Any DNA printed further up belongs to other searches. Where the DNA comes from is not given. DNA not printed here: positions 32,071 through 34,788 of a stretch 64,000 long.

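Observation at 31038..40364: Translationally coupled envelope operon: lipoprotein, 702-aa repeat protein, GT2, membrane protein, MMPL exporter, aminotransferase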

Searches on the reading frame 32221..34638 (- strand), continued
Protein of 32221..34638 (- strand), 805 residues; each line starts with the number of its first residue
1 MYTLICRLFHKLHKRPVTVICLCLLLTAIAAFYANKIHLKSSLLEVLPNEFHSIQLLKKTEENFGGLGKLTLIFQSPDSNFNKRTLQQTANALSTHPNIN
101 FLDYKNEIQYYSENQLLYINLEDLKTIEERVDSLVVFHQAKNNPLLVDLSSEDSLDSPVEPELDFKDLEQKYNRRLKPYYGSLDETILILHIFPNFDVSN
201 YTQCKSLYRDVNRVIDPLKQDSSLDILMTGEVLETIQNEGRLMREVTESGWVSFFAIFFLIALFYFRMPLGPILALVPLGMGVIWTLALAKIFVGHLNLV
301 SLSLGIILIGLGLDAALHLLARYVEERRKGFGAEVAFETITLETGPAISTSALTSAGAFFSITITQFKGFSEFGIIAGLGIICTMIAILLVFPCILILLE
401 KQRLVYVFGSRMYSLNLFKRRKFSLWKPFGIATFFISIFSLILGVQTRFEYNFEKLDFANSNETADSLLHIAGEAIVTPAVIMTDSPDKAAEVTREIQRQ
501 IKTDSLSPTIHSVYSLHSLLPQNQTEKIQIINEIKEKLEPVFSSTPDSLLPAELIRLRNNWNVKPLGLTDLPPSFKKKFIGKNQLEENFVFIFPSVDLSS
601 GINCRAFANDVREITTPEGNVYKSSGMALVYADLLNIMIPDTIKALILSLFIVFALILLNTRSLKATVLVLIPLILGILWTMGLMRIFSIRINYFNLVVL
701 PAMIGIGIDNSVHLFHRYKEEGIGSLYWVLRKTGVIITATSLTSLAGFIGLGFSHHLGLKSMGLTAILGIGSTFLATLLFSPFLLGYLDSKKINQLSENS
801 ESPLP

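Call 40: search_solved_structures(query=window:32221-34638:-, max_evalue=0.001)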
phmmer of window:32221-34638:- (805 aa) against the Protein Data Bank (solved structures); distinct sequences matched with E-value up to 0.001: 14.
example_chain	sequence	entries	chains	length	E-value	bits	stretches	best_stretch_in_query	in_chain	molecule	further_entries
5khn_B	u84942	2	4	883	1.6e-31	112.4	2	204-544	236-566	RND transporter | Putative RND superfamily efflux pump membrane protein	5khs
6wu0_B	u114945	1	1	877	1.6e-30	109.1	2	254-533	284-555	Hopanoid biosynthesis associated RND transporter like protein HpnN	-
9syt_A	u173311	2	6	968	2.2e-11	45.7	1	255-464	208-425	Siderophore exporter MmpL4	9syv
9syj_A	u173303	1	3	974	2.3e-11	45.7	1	255-464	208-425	Siderophore exporter MmpL4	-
9gi0_B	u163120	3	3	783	3.4e-11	45.1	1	255-486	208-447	Siderophore exporter MmpL4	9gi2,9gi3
8zkp_A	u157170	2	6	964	1.5e-10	43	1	212-401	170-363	Siderophore exporter MmpL5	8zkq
9u51_A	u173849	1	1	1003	1.7e-10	42.8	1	212-401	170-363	Siderophore exporter MmpL5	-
9rgb_D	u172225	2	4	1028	1.8e-10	42.7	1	212-401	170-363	Siderophore exporter MmpL5,Green fluorescent protein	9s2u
9rfu_D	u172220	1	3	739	3e-10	42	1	212-401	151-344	Siderophore exporter MmpL5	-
9b43_A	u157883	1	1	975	3.6e-07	31.8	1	254-402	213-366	MmpL4 protein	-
9b46_A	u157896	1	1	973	3.8e-07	31.7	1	252-399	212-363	MmpL5 protein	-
9dp6_A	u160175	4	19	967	3.8e-07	31.7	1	252-399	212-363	MmpL5 protein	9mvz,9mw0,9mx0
9u4t_A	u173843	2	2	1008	4.1e-07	31.6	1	254-402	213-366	MmpL4 protein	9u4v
7wlv_A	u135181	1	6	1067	0.00049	21.4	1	583-783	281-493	Efflux pump membrane transporter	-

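Call 45: search_protein_families(library=pfam, proteins=[L050:3684-5189:+, L050:5215-6213:+, L050:6333-7730:+, L050:7776-9245:+, L050:9365-9985:+, L050:12603-13397:+, L050:13381-14874:+, L050:14871-15821:+, L050:15894-18386:+], max_evalue=0.001)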
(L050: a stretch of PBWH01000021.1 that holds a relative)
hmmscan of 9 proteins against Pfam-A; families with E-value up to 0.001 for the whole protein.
L050:3684-5189:+ (501 aa): 26 families (the best 25 are shown)
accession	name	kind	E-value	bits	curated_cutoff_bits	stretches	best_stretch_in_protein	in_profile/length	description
PF07719.23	TPR_2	-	3.5e-37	123.9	27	1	55-87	1-33/34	Tetratricopeptide repeat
PF13371.12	TPR_9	-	5.1e-33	113.4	35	3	169-229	7-67/73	Tetratricopeptide repeat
PF00515.34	TPR_1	-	1.5e-30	104.1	27.8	1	55-87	1-33/34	Tetratricopeptide repeat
PF13414.12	TPR_11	-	3.4e-30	103.9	26.8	2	62-103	1-42/42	TPR repeat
PF13432.12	TPR_16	-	7.4e-30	103.5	32.7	4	28-87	4-63/65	Tetratricopeptide repeat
PF13428.12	TPR_14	-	9.8e-29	97.3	23.5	0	60-97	6-43/44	Tetratricopeptide repeat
PF14559.12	TPR_19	-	3.9e-26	91.6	25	3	136-192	4-60/68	Tetratricopeptide repeat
PF13431.12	TPR_17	-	1.6e-25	87.6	24.4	0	78-110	2-34/34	Tetratricopeptide repeat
PF13181.12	TPR_8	-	4.6e-24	82.9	25.7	0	297-324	5-32/34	Tetratricopeptide repeat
PF13616.12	Rotamase_3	-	2.4e-20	73.6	22.5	1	414-500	15-113/116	PPIC-type PPIASE domain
PF00639.27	Rotamase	-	1.6e-19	71.1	21.7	1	424-500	18-96/97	PPIC-type PPIASE domain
PF13424.12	TPR_12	-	1.5e-16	60.8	30.1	0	54-114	2-70/77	Tetratricopeptide repeat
PF13374.12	TPR_10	-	2.4e-14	53.2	27.5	0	156-186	1-31/42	Tetratricopeptide repeat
PF23914.1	TPR_CcmH_CycH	-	5.2e-13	49.6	42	1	151-258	44-154/158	Cytochrome c-type biogenesis protein H TPR domain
PF13174.12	TPR_6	-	5.4e-12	46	26.3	0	128-156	5-33/33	Tetratricopeptide repeat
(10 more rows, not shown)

L050:5215-6213:+ (332 aa): 1 family
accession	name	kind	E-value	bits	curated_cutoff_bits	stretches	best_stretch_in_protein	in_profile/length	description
PF03706.18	LPG_synthase_TM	-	1.1e-28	101.1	33.4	1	14-310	8-301/302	Lysylphosphatidylglycerol synthase TM region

L050:6333-7730:+ (465 aa): 1 family
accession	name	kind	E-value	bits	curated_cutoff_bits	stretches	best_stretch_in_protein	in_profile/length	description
PF02321.23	OEP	-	3.8e-32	112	22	2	51-245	2-187/187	Outer membrane efflux protein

L050:7776-9245:+ (489 aa): 3 families
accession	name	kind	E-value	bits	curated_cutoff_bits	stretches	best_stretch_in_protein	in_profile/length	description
PF00483.29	NTP_transferase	-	2.2e-13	50.8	21.2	1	4-236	1-242/245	Nucleotidyl transferase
PF12804.13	NTP_transf_3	-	6.2e-13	49.7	27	1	5-134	1-121/160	MobA-like NTP transferase domain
PF01066.26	CDP-OH_P_transf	-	3.5e-08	34.4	22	1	270-443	3-144/152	CDP-alcohol phosphatidyltransferase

L050:9365-9985:+ (206 aa): 1 family
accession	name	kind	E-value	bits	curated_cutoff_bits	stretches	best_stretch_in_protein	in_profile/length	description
PF05494.18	MlaC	-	6.3e-32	111.1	26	1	44-197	6-165/166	MlaC protein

L050:12603-13397:+ (264 aa): 0 families

L050:13381-14874:+ (497 aa): 8 families
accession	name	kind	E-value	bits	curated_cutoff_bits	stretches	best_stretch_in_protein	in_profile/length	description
PF05199.19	GMC_oxred_C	-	2.4e-19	70.7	24.6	1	370-485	1-139/139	GMC oxidoreductase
PF00732.25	GMC_oxred_N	-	1.1e-18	68.4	23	1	82-287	25-217/218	GMC oxidoreductase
PF01266.30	DAO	-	1.1e-10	42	27.9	2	9-40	1-32/353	FAD dependent oxidoreductase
PF00890.30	FAD_binding_2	-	1.4e-08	34.9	20.4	1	9-39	1-31/414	FAD binding domain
PF07992.20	Pyr_redox_2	-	1.1e-07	32.1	26.1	1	9-40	2-33/291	Pyridine nucleotide-disulphide oxidoreductase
PF01494.25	FAD_binding_3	-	4.6e-05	23.2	22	0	9-45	3-39/349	FAD binding domain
PF13450.12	NAD_binding_8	-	0.00014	22.5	21.9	1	12-39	1-28/68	NAD(P)-binding Rossmann-like domain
PF00070.33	Pyr_redox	-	0.00029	21.7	22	0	10-52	2-43/82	Pyridine nucleotide-disulphide oxidoreductase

L050:14871-15821:+ (316 aa): 3 families
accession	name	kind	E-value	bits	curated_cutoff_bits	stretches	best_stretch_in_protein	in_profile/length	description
PF01408.29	GFO_IDH_MocA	-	2.2e-15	57.8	24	1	7-109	3-108/120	Oxidoreductase family, NAD-binding Rossmann fold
PF22725.1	GFO_IDH_MocA_C3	-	1.7e-11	44.6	27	1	130-242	4-123/124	GFO/IDH/MocA C-terminal domain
PF02894.22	GFO_IDH_MocA_C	-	2.9e-07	31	22.9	1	133-252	3-141/218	Oxidoreductase family, C-terminal alpha/beta domain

L050:15894-18386:+ (830 aa): 5 families
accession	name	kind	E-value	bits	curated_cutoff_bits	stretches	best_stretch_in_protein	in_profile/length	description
PF00270.35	DEAD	-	3.4e-33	115.2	26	1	69-241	2-164/167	DEAD/DEAH box helicase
PF09369.15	MZB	-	4.3e-23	82.2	24.2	1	668-744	2-80/80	MrfA Zn-binding domain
PF00271.37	Helicase_C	-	1.4e-11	45.1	23.5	1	295-403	7-109/110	Helicase conserved C-terminal domain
PF04851.21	ResIII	-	1.6e-07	31.8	22.5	1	66-205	3-139/164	Type III restriction enzyme, res subunit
PF22982.3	WHD_HRQ1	-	3.3e-07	31.7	27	1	439-508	1-69/70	ATP-dependent helicase HRQ1, winged helix domain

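Call 46: search_protein_families(library=pfam, proteins=[L040:2543-4207:+, L040:4344-5339:+, L040:5353-6081:-, L040:6039-6890:-, L040:7012-8343:+, L040:8340-9902:+, L040:12467-13720:+, L040:13867-15231:-, L040:15561-17006:+], max_evalue=0.001)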
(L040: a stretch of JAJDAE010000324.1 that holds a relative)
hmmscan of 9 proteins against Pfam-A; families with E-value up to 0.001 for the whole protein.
L040:2543-4207:+ (554 aa): 4 families
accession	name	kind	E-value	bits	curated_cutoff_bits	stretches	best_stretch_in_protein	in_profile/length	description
PF12804.13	NTP_transf_3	-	1.8e-12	48.2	27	1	51-166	1-108/160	MobA-like NTP transferase domain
PF00483.29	NTP_transferase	-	3.5e-10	40.3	21.2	1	50-277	1-239/245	Nucleotidyl transferase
PF01066.26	CDP-OH_P_transf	-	3e-09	37.9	22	1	314-419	3-107/152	CDP-alcohol phosphatidyltransferase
PF01128.25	IspD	-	0.00038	20.7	27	1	51-104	3-53/221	2-C-methyl-D-erythritol 4-phosphate cytidylyltransferase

L040:4344-5339:+ (331 aa): 2 families
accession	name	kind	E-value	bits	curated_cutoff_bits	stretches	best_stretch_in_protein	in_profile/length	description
PF04055.27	Radical_SAM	-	4.7e-13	50.1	29.5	1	59-194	5-138/166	Radical SAM superfamily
PF13186.11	SPASM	-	2.1e-10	41.1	21.5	1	263-329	1-67/67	Iron-sulfur cluster-binding domain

L040:5353-6081:- (242 aa): 4 families
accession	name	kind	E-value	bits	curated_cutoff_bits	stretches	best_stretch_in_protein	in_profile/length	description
PF12804.13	NTP_transf_3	-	9e-15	55.6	27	1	3-122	1-114/160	MobA-like NTP transferase domain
PF00483.29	NTP_transferase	-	1.5e-11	44.8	21.2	1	3-128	2-134/245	Nucleotidyl transferase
PF01128.25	IspD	-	6e-06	26.6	27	1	1-99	1-96/221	2-C-methyl-D-erythritol 4-phosphate cytidylyltransferase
PF20202.4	DUF6564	-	0.00012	22.3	25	1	43-94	25-81/230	Domain of unknown function (DUF6564)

L040:6039-6890:- (283 aa): 4 families
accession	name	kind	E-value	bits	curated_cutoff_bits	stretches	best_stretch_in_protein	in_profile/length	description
PF13419.12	HAD_2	-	1.3e-17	64.9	23.8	1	62-235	1-177/178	Haloacid dehalogenase-like hydrolase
PF00702.32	Hydrolase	-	1.5e-13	52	26.4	1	60-230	2-191/191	haloacid dehalogenase-like hydrolase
PF12710.13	HAD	-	1.5e-07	32.5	27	1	62-227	1-189/189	haloacid dehalogenase-like hydrolase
PF13344.12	Hydrolase_6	-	0.00098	19.6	27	0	136-173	9-46/101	Haloacid dehalogenase-like hydrolase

L040:7012-8343:+ (443 aa): 1 family
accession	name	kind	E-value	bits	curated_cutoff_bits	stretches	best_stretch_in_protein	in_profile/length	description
PF01066.26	CDP-OH_P_transf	-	1.3e-10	42.4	22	1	251-349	2-95/152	CDP-alcohol phosphatidyltransferase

L040:8340-9902:+ (520 aa): 2 families
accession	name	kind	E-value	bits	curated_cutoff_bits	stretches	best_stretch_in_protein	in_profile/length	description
PF13440.11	Polysacc_synt_3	-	1.3e-19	71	23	1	55-339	11-273/293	Polysaccharide biosynthesis protein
PF01943.22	Polysacc_synt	-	3.3e-14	53.4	28.2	1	24-290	3-256/274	Polysaccharide biosynthesis protein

L040:12467-13720:+ (417 aa): 2 families
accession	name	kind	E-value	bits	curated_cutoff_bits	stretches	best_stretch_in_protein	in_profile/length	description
PF11249.13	DUF3047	-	6.5e-25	88.2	27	1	226-399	5-198/198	Protein of unknown function (DUF3047)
PF05494.18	MlaC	-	4.9e-14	52.9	26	1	63-201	23-164/166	MlaC protein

L040:13867-15231:- (454 aa): 3 families
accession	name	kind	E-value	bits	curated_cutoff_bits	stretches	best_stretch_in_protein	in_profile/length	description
PF05221.23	AdoHcyase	-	7.4e-123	409.9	25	2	6-143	1-138/299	S-adenosyl-L-homocysteine hydrolase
PF00670.27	AdoHcyase_NAD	-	2.2e-56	190.9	27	1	193-369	1-162/162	S-adenosyl-L-homocysteine hydrolase, NAD binding domain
PF07991.19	KARI_N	-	0.00029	20.9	20.6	0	213-263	2-53/165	Acetohydroxy acid isomeroreductase, NADPH-binding domain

L040:15561-17006:+ (481 aa): 4 families
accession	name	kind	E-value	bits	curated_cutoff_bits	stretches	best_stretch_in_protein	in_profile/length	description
PF08323.17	Glyco_transf_5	-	1e-77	261.5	22.7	1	2-241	1-238/239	Starch synthase catalytic domain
PF00534.26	Glycos_transf_1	-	8.9e-19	68.1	26.4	1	288-455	5-169/172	Glycosyl transferases group 1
PF13692.12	Glyco_trans_1_4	-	2.2e-09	38.2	27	1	299-440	2-138/142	Glycosyl transferases group 1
PF20706.3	GT4-conflict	-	0.00088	18.8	26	0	300-470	199-383/385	Family 4 Glycosyltransferase in conflict systems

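Call 92: find_encoding_contigs(protein=P0006, flank=10000, max_places=2)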
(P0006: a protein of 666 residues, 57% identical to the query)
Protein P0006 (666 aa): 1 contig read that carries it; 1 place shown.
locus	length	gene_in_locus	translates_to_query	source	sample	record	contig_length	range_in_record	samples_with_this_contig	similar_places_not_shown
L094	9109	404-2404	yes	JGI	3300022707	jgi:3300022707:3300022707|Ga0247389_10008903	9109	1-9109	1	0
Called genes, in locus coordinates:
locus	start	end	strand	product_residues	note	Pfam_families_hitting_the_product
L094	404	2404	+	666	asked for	PF03176:MMPL, PF12349:Sterol-sensing (weak)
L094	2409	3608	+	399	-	PF00155:Aminotran_1_2, PF01041:DegT_DnrJ_EryC1 (weak)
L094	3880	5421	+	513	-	PF00069:Pkinase, PF07714:PK_Tyr_Ser-Thr, PF14531:Kinase-like, PF03109:ABC1 (weak), PF17667:Pkinase_fungal (weak)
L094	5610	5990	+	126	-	PF01939:NucS_C (weak), PF02021:UPF0102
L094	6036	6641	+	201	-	PF01300:Sua5_yciO_yrdC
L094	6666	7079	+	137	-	PF00034:Cytochrom_C (weak)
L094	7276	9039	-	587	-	PF07995:GSDH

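Call 93: find_encoding_contigs(protein=P0004, flank=10000, max_places=2)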
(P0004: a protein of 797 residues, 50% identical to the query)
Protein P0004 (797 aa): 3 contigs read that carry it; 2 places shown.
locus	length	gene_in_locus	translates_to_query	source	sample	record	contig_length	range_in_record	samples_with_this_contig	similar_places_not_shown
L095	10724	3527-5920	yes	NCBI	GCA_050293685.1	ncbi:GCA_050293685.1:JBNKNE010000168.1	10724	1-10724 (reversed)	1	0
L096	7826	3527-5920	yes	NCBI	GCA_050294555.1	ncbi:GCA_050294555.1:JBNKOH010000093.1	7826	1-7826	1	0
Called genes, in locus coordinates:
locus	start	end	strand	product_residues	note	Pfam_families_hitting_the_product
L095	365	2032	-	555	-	PF03781:FGE-sulfatase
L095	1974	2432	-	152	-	-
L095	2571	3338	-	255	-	PF03781:FGE-sulfatase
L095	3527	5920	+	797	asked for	PF03176:MMPL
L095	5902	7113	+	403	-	PF00155:Aminotran_1_2, PF01041:DegT_DnrJ_EryC1, PF01053:Cys_Met_Meta_PP (weak)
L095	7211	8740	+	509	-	PF03109:ABC1 (faint), PF00069:Pkinase, PF07714:PK_Tyr_Ser-Thr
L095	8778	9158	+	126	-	PF08378:NERD (weak), PF02021:UPF0102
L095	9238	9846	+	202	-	PF01300:Sua5_yciO_yrdC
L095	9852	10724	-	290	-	?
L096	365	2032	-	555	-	PF03781:FGE-sulfatase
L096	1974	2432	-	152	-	-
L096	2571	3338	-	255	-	PF03781:FGE-sulfatase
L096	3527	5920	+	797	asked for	PF03176:MMPL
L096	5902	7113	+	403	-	PF00155:Aminotran_1_2, PF01041:DegT_DnrJ_EryC1, PF01053:Cys_Met_Meta_PP (weak)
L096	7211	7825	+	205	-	?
